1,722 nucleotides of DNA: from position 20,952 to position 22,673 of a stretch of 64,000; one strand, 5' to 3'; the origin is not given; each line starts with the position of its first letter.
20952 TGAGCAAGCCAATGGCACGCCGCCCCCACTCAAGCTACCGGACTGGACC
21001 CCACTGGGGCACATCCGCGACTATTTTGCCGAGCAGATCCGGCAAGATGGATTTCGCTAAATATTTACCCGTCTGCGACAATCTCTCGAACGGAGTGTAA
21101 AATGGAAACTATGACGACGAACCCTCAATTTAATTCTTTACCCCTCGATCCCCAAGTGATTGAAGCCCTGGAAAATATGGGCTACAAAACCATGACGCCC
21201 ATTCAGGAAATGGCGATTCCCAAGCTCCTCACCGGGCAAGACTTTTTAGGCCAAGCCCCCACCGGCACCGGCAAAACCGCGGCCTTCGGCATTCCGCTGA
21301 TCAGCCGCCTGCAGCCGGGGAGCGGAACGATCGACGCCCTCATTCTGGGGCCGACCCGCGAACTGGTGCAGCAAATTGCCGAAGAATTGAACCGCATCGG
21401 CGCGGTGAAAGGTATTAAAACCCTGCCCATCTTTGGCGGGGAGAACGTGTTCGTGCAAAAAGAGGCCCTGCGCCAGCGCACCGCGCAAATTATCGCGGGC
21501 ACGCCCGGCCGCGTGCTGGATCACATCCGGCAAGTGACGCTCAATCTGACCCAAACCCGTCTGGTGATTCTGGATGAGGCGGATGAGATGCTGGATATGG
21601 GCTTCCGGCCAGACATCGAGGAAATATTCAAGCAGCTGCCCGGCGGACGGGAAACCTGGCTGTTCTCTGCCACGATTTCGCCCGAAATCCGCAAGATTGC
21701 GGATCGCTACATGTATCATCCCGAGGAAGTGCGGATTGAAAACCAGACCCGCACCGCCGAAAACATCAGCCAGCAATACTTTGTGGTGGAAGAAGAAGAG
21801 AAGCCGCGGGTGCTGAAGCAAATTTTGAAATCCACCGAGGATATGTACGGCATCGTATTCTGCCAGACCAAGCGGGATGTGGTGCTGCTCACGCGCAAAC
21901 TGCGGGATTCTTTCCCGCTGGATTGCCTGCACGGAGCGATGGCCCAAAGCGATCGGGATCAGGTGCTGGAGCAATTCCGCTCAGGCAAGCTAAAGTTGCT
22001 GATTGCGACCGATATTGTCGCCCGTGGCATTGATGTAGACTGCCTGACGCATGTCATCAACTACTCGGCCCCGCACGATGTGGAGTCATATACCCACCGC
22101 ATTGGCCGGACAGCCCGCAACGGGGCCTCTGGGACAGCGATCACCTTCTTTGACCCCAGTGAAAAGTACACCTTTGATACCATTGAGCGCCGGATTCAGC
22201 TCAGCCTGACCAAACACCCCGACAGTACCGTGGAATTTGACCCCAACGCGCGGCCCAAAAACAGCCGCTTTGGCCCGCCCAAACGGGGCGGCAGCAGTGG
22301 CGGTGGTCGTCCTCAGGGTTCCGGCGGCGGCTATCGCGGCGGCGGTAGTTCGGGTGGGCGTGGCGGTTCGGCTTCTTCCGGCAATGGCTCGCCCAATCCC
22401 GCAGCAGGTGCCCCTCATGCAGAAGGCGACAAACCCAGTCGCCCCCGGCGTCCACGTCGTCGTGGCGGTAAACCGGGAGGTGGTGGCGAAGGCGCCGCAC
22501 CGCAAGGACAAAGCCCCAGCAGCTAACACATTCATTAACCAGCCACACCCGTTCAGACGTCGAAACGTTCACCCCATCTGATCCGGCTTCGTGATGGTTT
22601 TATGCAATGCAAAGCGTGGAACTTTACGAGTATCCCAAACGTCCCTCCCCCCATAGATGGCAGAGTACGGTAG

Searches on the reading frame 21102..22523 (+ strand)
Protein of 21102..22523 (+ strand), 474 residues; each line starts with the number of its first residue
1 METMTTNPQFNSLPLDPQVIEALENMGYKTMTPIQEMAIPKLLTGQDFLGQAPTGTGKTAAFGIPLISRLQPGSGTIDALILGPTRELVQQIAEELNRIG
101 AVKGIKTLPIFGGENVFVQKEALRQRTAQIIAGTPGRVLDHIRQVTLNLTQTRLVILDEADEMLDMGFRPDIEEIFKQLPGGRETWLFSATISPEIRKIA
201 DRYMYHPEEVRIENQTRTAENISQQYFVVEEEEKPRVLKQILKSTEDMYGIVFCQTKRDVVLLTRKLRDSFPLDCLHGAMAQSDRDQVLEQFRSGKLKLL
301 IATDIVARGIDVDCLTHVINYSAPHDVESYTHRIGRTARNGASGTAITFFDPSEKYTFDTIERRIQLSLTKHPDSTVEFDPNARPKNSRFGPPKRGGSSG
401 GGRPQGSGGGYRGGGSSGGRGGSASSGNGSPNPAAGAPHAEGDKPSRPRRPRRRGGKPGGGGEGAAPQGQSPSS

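Call 59: search_protein_families(library=pfam, proteins=[window:21102-22523:+], max_evalue=0.00001)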
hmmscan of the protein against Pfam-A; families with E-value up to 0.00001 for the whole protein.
window:21102-22523:+ (474 aa): 3 families
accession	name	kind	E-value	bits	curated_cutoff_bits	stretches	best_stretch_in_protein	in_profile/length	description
PF00270.35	DEAD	-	1.4e-45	155.4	26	1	32-198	1-166/167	DEAD/DEAH box helicase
PF00271.37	Helicase_C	-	1.1e-29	103.3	23.5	1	233-341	1-110/110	Helicase conserved C-terminal domain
PF04851.21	ResIII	-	4.2e-06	27.2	22.5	1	31-166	4-140/164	Type III restriction enzyme, res subunit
